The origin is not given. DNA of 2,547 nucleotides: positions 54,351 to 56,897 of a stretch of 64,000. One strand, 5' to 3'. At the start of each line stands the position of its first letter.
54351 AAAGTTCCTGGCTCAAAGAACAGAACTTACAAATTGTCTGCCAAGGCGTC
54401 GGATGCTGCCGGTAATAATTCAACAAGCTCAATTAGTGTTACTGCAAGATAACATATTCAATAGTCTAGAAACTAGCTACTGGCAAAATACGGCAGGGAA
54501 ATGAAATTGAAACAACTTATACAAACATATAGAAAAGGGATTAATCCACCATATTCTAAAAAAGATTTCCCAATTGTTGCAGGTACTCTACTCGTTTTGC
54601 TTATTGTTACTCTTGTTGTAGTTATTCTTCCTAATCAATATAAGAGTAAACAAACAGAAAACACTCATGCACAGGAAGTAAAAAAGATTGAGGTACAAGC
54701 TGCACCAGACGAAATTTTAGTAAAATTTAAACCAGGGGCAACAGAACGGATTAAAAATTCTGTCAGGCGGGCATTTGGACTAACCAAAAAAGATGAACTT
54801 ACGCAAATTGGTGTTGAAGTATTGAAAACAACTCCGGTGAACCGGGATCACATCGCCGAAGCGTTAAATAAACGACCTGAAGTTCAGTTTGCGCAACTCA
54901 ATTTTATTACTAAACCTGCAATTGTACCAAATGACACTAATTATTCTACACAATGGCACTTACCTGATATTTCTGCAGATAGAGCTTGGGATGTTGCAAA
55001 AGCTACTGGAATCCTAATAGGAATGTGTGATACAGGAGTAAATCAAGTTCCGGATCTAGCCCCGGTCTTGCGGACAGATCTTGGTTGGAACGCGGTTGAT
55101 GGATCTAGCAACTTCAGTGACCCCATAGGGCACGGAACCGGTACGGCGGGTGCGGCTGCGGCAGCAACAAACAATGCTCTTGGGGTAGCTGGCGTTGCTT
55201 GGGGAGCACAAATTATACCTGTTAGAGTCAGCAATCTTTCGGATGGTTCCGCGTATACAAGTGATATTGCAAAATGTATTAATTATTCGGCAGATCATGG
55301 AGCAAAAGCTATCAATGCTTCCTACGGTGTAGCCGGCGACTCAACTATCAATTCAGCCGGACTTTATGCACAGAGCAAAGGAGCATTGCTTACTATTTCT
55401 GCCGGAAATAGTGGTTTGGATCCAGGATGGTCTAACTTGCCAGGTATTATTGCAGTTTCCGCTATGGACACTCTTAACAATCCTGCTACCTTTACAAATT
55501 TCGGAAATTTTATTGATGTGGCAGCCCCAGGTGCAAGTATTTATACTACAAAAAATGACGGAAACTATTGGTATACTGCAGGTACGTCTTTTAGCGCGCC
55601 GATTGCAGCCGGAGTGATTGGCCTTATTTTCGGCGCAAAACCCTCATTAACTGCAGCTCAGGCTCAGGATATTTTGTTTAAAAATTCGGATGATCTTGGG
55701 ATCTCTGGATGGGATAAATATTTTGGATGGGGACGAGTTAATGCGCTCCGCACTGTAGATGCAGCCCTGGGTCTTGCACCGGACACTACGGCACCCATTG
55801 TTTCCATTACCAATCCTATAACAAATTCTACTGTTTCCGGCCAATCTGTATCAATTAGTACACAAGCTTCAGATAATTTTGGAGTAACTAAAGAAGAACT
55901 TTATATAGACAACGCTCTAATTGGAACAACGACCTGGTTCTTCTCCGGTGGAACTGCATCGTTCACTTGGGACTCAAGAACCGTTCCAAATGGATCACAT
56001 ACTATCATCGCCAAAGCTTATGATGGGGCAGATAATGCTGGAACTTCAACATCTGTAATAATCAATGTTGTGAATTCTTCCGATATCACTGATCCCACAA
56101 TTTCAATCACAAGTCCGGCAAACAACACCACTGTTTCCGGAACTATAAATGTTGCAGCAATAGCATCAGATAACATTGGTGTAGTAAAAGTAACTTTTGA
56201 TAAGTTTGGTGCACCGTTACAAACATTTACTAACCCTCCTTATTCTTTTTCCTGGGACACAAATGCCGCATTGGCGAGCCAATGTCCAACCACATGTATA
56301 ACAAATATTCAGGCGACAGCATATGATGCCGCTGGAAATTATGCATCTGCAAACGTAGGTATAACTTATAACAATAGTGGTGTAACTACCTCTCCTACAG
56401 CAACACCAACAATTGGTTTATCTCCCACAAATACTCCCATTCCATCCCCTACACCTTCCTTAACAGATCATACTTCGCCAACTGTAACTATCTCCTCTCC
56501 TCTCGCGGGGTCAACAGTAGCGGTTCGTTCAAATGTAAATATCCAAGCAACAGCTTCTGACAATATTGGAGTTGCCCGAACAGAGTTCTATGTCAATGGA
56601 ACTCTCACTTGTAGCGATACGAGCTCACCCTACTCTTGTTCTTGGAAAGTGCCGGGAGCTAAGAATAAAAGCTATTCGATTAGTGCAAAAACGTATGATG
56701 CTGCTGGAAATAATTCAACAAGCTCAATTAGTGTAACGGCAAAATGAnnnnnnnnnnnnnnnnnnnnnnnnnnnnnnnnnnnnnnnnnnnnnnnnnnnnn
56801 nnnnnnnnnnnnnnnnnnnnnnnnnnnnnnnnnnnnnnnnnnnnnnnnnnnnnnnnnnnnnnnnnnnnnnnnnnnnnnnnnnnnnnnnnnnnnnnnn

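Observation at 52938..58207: Conserved N-terminal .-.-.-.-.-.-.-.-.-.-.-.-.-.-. motif preceding the membrane anchor of three consecutive secreted hydrolases (possible novel sorting or secretion signal)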

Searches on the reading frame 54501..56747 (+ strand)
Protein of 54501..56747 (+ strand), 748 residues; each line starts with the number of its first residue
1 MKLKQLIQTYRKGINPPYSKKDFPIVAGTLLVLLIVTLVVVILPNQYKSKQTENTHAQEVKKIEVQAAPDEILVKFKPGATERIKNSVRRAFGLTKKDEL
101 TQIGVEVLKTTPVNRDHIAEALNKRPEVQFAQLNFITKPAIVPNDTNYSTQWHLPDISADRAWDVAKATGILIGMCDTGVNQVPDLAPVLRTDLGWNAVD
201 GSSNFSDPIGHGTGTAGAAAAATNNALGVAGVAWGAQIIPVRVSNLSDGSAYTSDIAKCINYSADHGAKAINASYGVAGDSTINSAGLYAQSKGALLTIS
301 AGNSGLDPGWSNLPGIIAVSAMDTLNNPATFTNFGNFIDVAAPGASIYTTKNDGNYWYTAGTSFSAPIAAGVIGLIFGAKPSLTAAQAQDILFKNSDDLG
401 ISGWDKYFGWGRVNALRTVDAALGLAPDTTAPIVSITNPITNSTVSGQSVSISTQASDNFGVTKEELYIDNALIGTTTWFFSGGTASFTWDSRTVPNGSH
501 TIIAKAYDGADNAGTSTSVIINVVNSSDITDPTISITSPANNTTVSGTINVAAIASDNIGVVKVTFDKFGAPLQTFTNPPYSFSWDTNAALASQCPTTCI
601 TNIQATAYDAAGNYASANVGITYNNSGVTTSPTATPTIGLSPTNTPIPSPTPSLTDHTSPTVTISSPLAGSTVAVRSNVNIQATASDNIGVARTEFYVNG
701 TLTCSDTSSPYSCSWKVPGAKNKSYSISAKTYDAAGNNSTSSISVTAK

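Call 7: search_protein_families(library=pfam, proteins=[window:54501-56747:+], max_evalue=0.01)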
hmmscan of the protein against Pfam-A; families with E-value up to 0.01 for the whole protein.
window:54501-56747:+ (748 aa): 4 families
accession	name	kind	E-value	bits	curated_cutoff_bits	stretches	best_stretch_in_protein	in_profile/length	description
PF17957.7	Big_7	-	1.7e-48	163.5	24.1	3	660-729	1-70/70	Bacterial Ig domain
PF00082.27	Peptidase_S8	-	2e-41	142.7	21.8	1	169-411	2-288/288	Subtilase family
PF22148.1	Fervidolysin_NPro-like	-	9.7e-10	39.1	21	1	60-134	8-81/81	Fervidolysin N-terminal prodomain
PF13750.12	Big_3_3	-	0.0023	18.1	27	1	487-559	4-76/157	Bacterial Ig-like domain (group 3)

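Call 8: search_protein_families(library=ncbifam, proteins=[window:54501-56747:+], max_evalue=10)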
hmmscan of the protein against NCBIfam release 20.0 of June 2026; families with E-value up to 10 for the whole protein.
window:54501-56747:+ (748 aa): 7 families
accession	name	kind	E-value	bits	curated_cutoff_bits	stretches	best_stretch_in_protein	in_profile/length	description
TIGR03921.1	T7SS_mycosin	equivalog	1.1e-45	156.3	278.75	1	158-445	2-307/353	type VII secretion-associated serine protease mycosin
NF033595.1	denti_PrtP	equivalog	2.3e-19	69.4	300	2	299-421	371-504/606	dentilisin complex serine proteinase subunit PrtP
TIGR03895.1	protease_PatA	subfamily_domain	4.3e-11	42.3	421.05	1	236-378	26-178/606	PatA/PatG family cyanobactin maturation protease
NF051851.1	AtpSerPepEprS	equivalog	3.4e-07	28.7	1700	1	148-418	45-362/988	autotransporter serine peptidase EprS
NF040553.1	SGO_0316_fam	subfamily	1.2e-06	26.5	1400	2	339-376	670-707/1486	SGO_0316/SGO_0317 family LPXTG-anchored serine peptidase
NF049966.1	QH_SP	equivalog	0.00031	20.2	165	1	173-395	2-210/219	subtilisin-like serine protease QhpE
NF047446.1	barrel_OmpL47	domain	0.0044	17.4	40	2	680-741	6-61/68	OmpL47-type beta-barrel domain-containing protein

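Call 14: find_encoding_contigs(protein=window:54501-56747:+, flank=10000, max_places=6)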
Protein window:54501-56747:+ (748 aa): 2 contigs read that carry it; 2 places shown.
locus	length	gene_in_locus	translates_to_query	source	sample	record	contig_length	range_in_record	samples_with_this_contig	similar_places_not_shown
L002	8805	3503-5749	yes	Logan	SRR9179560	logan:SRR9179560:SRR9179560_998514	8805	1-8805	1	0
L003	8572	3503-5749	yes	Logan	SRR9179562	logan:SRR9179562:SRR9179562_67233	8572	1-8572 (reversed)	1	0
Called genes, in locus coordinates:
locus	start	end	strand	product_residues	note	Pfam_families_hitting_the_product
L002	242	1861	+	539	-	-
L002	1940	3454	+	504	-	PF17957:Big_7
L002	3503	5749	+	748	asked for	PF22148:Fervidolysin_NPro-like, PF00082:Peptidase_S8, PF17957:Big_7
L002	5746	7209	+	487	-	PF13229:Beta_helix, PF17957:Big_7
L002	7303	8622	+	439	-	PF00082:Peptidase_S8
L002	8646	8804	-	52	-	?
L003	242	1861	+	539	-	-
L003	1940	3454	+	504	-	PF17957:Big_7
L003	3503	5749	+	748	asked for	PF22148:Fervidolysin_NPro-like, PF00082:Peptidase_S8, PF17957:Big_7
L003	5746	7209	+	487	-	PF13229:Beta_helix, PF17957:Big_7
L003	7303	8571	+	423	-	?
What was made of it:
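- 54501..56747 (+): Gene 2: INPPY leader, fervidolysin-type prodomain, Peptidase_S8, three Big_7 domains (748 aa). The identical protein is found on two Logan contigs (call 14).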
